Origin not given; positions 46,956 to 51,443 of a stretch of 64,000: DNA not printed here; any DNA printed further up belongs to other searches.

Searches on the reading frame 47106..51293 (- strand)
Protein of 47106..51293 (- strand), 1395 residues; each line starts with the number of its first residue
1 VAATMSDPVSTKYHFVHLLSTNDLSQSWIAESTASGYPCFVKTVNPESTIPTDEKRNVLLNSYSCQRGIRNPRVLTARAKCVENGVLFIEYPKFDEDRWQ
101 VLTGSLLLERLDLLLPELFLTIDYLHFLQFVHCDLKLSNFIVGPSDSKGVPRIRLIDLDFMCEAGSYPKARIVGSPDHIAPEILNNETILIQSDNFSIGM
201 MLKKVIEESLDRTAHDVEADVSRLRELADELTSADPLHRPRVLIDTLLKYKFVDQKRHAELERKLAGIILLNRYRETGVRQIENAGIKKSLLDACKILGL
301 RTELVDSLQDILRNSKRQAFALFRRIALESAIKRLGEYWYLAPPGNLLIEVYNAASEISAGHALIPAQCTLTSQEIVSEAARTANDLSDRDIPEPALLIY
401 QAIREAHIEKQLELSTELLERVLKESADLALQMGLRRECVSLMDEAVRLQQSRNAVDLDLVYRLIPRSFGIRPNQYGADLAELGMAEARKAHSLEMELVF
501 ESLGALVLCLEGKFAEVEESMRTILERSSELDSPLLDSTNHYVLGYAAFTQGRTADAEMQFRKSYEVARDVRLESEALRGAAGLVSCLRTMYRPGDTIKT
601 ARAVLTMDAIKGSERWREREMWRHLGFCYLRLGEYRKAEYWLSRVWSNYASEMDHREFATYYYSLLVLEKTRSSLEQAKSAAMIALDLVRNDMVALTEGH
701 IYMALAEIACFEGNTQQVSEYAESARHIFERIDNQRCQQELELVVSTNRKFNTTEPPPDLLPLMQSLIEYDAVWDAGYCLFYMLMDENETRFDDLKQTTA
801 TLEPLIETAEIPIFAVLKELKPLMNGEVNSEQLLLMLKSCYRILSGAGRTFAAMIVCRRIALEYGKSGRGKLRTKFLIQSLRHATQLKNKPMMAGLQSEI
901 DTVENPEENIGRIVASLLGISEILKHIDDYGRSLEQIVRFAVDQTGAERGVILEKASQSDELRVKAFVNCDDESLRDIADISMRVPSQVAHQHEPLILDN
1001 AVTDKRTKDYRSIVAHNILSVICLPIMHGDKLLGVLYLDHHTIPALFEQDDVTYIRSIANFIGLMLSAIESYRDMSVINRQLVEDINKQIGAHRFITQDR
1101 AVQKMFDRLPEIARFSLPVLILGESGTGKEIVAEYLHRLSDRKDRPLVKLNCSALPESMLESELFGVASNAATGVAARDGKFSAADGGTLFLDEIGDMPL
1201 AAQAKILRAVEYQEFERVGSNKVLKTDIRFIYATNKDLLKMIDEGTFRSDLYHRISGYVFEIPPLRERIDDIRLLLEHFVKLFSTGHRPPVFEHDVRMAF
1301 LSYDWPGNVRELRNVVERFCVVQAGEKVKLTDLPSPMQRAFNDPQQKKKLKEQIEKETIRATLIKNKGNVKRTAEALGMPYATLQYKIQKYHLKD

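Call 8: search_protein_families(library=pfam, proteins=[window:47106-51293:-], max_evalue=1)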
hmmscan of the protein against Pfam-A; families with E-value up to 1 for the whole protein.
window:47106-51293:- (1395 aa): 24 families
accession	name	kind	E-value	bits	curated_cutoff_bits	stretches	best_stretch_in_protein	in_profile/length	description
PF00158.32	Sigma54_activat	-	5e-58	195.9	20.2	1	1096-1257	2-164/168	Sigma-54 interaction domain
PF14532.12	Sigma54_activ_2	-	1.1e-22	81.2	25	1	1100-1265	5-138/138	Sigma-54 interaction domain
PF25601.1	AAA_lid_14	-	4.7e-20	71.7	27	1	1266-1346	1-83/87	AAA+ ATPase lid domain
PF00069.31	Pkinase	-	6.8e-14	52.3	31.7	1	59-209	45-194/263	Protein kinase domain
PF01590.32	GAF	-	1.4e-11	45.5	22.4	1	933-1064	5-131/133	GAF domain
PF13185.12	GAF_2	-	9.7e-11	42.5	28.6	1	934-1066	8-135/136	GAF domain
PF02954.25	HTH_8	-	1.8e-10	40.8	22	1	1352-1391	3-42/42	Bacterial regulatory protein, Fis family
PF07728.20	AAA_5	-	5.8e-06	26.8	22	1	1118-1235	1-122/139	AAA domain (dynein-related subfamily)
PF13424.12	TPR_12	-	5e-05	23.9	30.1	1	505-569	10-76/77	Tetratricopeptide repeat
PF13492.12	GAF_3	-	0.00045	21.1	27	1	934-1066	6-127/129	GAF domain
PF07719.23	TPR_2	-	0.00045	20.6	27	1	622-644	4-26/34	Tetratricopeptide repeat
PF13556.12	HTH_30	-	0.00054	20.1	27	1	1358-1390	4-35/59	PucR C-terminal helix-turn-helix domain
PF00515.34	TPR_1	-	0.0027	17.9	27.8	1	622-642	4-24/34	Tetratricopeptide repeat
PF07724.20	AAA_2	-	0.0034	17.9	27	1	1119-1246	6-135/166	AAA domain (Cdc48 subfamily)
PF07714.23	PK_Tyr_Ser-Thr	-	0.0053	16.5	23.1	1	33-209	25-201/258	Protein tyrosine and serine/threonine kinase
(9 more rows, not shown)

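Call 9: search_protein_families(library=ncbifam, proteins=[window:47106-51293:-], max_evalue=1)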
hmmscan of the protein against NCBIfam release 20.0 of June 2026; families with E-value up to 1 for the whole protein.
window:47106-51293:- (1395 aa): 32 families (the best 25 are shown)
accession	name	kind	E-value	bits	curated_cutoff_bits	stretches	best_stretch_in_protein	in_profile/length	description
TIGR01817.1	nifA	equivalog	5.5e-93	312.5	528.85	1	915-1348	5-453/534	nif-specific transcriptional activator NifA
NF003451.0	PRK05022.1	equivalog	1.1e-86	291.7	476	1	1020-1393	114-510/512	nitric oxide reductase transcriptional regulator NorR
NF041552.1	TF_PrdR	equivalog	4.6e-85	286.1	795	1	1076-1392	252-577/577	sigma-54 dependent transcriptional regulator PrdR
TIGR02974.1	phageshock_pspF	equivalog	2.1e-84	283.6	443.55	2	1096-1329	2-239/336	phage shock protein operon transcriptional activator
NF008469.0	PRK11361.1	equivalog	4e-84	283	714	1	1073-1393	123-456/461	acetoacetate metabolism transcriptional regulator AtoC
TIGR02915.1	PEP_resp_reg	equivalog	2.6e-82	277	502.6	1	1071-1394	118-445/445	PEP-CTERM-box response regulator transcription factor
NF038308.1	RNA_repair_RtcR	equivalog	4.7e-79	266.6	650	1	1084-1360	171-461/530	RNA repair transcriptional activator RtcR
TIGR01818.1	ntrC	equivalog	8.7e-77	258.9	558.6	1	1086-1339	127-383/463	nitrogen regulation protein NR(I)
NF011958.0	PRK15429.1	equivalog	6.4e-74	249.8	830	1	1016-1391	295-684/692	formate hydrogenlyase transcriptional activator FlhA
NF007689.0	PRK10365.1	equivalog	2.4e-71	240.8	760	1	1094-1388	140-439/441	sigma-54-dependent response regulator transcription factor ZraR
TIGR02329.1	propionate_PrpR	equivalog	2.3e-70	237.7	499.2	1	1095-1389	214-525/526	propionate catabolism operon regulatory protein PrpR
NF008622.0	PRK11608.1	equivalog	1.7e-69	234.4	529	1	1099-1393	12-325/329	phage shock protein operon transcriptional activator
NF050807.1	TransRegFlbDCaul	equivalog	3.6e-68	230.5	750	1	1092-1392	117-439/454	sigma-54-dependent transcriptional regulator FlbD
NF011953.0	PRK15424.1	equivalog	3.4e-67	227.2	703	1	1088-1390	214-533/538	propionate catabolism operon regulatory protein PrpR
NF041946.1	LuxO_transreg_Vib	equivalog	1.3e-66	225.3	800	1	1089-1347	129-390/463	quorum-sensing sigma-54 dependent transcriptional regulator LuxO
NF041906.1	V4R_TF_MobR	exception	6.9e-64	216.2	999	1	1078-1391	217-544/544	phenol degradation transcriptional regulator MobR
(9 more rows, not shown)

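Call 90: search_protein_families(library=padloc, proteins=[window:47106-51293:-], max_evalue=0.01)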
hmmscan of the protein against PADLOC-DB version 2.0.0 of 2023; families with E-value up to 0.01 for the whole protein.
window:47106-51293:- (1395 aa): 13 families
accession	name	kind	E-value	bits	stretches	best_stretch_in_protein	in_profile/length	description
PDLC01995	RtcR_PspF2--CARF_AAA_HTH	-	2.1e-92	308.8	1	1078-1393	152-480/481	-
PDLC01993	RtcR--CARF_AAA_HTH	-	7.4e-49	164.5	1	1096-1348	183-447/523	-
PDLC01994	RtcR_PspF1--CARF_AAA_HTH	-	9.3e-46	154.8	1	1098-1388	163-465/468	-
PDLC04138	mad6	-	5.1e-11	40.2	1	36-202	76-246/659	mads_6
PDLC04047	PD-T4-6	-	2.4e-06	24.9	1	119-202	121-202/327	-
PDLC04042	PD-T4-6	-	5.6e-05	20.9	1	9-210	7-210/292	-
PDLC04041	PD-T4-6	-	6.3e-05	20.4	1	119-210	139-232/443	-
PDLC03920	MkoA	-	0.0002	17.8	1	120-241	133-265/1112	-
PDLC04044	PD-T4-6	-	0.00051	17.3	1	113-203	142-230/372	-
PDLC04062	PD-T4-6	-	0.00059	17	1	114-201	142-227/450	-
PDLC04606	PDC-M37B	-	0.00072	16.8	1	1082-1152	138-209/390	-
PDLC03921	MkoA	-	0.0032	13.1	1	109-231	587-694/1607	-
PDLC04054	PD-T4-6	-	0.0046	14.4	1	117-203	119-204/347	-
